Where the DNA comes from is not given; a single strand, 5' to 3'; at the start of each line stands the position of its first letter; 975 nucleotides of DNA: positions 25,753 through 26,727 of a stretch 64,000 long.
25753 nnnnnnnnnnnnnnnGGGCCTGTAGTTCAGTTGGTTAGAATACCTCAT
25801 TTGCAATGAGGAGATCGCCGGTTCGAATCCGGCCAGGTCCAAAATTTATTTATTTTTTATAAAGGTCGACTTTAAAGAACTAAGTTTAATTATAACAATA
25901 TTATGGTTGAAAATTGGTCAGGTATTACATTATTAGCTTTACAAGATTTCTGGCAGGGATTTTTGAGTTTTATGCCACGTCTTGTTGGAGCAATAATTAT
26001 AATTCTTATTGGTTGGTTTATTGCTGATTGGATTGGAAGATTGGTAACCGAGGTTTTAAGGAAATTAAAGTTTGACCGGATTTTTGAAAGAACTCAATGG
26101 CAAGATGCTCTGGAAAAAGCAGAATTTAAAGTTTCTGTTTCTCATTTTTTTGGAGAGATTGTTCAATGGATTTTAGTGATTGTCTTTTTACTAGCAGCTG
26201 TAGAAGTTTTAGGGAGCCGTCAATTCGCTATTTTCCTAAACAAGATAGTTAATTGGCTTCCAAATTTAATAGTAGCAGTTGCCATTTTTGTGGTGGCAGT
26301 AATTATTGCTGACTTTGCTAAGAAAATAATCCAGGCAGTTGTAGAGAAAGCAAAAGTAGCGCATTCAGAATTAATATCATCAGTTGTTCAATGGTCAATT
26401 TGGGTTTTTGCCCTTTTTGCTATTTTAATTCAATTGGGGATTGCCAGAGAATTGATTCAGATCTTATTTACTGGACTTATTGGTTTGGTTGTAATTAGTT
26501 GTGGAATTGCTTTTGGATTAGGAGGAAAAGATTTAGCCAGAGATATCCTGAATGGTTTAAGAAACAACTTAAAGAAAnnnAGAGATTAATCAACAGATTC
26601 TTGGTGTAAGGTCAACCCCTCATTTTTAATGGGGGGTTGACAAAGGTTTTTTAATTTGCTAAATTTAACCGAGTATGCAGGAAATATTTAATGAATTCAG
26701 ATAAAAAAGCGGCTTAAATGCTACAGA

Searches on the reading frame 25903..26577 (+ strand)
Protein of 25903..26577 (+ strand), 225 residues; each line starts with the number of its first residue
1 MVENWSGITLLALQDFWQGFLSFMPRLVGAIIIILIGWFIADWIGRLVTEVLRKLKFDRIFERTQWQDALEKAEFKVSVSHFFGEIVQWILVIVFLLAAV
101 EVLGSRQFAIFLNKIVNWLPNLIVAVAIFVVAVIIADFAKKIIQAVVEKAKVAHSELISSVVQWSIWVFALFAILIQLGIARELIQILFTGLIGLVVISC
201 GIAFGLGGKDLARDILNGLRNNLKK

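Call 65: search_protein_families(library=ncbifam, proteins=[window:25903-26577:+], max_evalue=0.001)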
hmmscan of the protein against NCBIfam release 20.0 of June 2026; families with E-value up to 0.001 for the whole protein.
window:25903-26577:+ (225 aa): 1 family
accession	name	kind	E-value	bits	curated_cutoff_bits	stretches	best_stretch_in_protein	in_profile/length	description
NF033912.1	msc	subfamily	1.5e-29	103.3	100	1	19-212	178-365/365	mechanosensitive ion channel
